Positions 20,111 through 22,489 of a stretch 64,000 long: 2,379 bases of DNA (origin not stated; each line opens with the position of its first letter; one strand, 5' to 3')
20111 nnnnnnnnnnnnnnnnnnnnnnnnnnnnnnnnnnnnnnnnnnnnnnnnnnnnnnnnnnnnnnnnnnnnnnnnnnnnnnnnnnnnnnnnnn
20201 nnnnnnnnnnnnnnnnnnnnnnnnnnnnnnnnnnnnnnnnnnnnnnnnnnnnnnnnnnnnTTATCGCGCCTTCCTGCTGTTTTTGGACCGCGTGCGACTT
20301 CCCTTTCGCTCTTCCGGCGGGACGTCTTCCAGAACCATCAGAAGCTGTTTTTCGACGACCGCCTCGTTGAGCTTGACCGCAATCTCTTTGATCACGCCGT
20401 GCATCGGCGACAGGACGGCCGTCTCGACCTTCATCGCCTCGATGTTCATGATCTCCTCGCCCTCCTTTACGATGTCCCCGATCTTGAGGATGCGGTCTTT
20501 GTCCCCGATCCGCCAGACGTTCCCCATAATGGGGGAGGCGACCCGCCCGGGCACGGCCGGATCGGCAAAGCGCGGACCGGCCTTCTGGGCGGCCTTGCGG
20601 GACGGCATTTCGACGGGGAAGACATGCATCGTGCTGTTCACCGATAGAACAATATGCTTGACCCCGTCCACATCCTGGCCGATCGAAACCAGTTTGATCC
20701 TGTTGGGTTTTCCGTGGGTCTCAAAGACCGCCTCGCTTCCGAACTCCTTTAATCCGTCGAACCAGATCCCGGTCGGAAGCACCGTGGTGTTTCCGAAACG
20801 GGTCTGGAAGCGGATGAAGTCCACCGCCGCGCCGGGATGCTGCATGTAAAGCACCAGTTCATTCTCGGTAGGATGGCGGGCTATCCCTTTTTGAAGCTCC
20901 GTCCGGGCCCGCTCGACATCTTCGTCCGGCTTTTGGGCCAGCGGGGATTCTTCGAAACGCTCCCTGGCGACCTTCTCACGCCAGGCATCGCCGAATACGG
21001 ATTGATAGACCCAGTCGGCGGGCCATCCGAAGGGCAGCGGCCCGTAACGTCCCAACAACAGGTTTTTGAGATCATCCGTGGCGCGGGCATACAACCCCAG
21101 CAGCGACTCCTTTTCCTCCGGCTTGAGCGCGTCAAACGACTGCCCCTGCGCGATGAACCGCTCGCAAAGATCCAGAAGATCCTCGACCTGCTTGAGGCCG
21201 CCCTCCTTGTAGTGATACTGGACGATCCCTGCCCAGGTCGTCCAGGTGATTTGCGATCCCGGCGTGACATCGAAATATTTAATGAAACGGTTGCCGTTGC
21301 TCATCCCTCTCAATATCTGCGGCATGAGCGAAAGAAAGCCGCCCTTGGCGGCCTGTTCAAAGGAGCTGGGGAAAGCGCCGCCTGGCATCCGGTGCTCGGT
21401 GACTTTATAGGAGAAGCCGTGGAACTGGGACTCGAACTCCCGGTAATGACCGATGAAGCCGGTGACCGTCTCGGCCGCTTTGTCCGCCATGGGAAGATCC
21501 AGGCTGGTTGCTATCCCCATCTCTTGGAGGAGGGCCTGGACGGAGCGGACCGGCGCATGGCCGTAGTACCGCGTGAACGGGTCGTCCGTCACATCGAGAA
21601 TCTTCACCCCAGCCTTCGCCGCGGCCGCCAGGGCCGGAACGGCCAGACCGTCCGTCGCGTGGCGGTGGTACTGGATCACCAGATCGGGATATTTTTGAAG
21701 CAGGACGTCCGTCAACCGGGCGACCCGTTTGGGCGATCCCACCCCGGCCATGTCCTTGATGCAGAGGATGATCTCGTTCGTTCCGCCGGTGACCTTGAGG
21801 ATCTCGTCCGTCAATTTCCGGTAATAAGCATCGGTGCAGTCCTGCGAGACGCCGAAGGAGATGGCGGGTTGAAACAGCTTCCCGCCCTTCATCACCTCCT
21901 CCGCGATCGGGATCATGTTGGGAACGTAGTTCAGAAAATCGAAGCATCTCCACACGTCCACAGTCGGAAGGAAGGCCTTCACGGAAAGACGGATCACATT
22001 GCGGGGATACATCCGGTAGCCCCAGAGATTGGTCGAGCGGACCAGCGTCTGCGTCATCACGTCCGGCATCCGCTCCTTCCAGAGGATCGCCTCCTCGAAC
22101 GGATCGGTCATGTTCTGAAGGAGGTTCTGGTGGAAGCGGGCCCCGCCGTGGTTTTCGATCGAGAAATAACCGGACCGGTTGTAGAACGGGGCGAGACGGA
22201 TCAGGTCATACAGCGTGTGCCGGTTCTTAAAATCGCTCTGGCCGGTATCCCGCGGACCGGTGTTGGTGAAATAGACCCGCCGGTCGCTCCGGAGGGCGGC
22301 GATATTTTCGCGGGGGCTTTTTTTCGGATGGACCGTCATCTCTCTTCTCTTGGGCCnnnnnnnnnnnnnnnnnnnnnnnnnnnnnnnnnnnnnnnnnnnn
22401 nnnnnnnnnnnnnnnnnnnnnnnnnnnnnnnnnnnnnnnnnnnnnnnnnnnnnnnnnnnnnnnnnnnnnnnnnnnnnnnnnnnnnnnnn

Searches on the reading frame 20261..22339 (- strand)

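Call 25: search_protein_families(library=pfam, proteins=[window:20261-22339:-], max_evalue=0.00001)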
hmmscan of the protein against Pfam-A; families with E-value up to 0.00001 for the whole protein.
window:20261-22339:- (692 aa): 3 families
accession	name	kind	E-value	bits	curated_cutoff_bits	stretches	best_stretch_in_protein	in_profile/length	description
PF02436.23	PYC_OADA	-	1e-30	107.4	27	1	313-545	1-196/201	Conserved carboxylase domain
PF00364.28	Biotin_lipoyl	-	1.7e-11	44.2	22.1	1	600-670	3-73/73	Biotin-requiring enzyme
PF00682.25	HMGL-like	-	4.5e-07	30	29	1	174-291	142-259/260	HMGL-like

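Call 42: search_protein_families(library=ncbifam, proteins=[window:20261-22339:-], max_evalue=0.00001)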
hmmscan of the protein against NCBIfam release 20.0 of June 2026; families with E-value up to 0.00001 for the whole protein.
window:20261-22339:- (692 aa): 20 families
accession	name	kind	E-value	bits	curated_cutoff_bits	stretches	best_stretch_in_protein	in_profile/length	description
NF009554.0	PRK12999.1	equivalog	5.6e-126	421.8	965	1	6-671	518-1146/1147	pyruvate carboxylase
NF006761.0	PRK09282.1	domain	2.5e-70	237.6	402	2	20-365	2-344/591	pyruvate carboxylase subunit B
TIGR01235.1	pyruv_carbox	equivalog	2.9e-69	233.7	1114.45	2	7-373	516-887/1143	pyruvate carboxylase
TIGR01108.1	oadA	equivalog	1.8e-62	211.6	756.5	2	25-365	2-339/582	sodium-extruding oxaloacetate decarboxylase subunit alpha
NF010643.0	PRK14040.1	subfamily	2.9e-57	194.5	892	2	21-367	6-349/595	oxaloacetate decarboxylase subunit alpha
NF010644.0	PRK14041.1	equivalog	1.4e-41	142.6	734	1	21-365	2-343/467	pyruvate carboxylase subunit B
NF008984.0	PRK12330.1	equivalog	3.7e-40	138.2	827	1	19-367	3-350/500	methylmalonyl-CoA carboxytransferase subunit 5S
NF008985.0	PRK12331.1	equivalog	2.2e-37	128.9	718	1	21-365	3-347/465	oxaloacetate decarboxylase subunit alpha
NF010645.0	PRK14042.1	equivalog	1.2e-32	113.5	1182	1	22-367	4-346/596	pyruvate carboxylase subunit B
NF009231.0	PRK12581.1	equivalog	5.7e-30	104.3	954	1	19-292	10-279/468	oxaloacetate decarboxylase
TIGR02712.1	urea_carbox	equivalog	1.6e-08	32.8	1303.85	1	599-671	1134-1201/1201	urea carboxylase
NF004173.0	PRK05641.1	equivalog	1.7e-08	35.2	199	1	556-667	44-149/153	putative acetyl-CoA carboxylase biotin carboxyl carrier protein subunit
TIGR01347.1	sucB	equivalog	4e-08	32.9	378.65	1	619-679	23-85/404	dihydrolipoyllysine-residue succinyltransferase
NF004283.0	PRK05692.1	subfamily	4e-08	32.7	246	1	186-297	170-285/300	hydroxymethylglutaryl-CoA lyase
NF008814.0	PRK11854.1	equivalog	4.5e-08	32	722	1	614-674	122-182/637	pyruvate dehydrogenase complex dihydrolipoyllysine-residue acetyltransferase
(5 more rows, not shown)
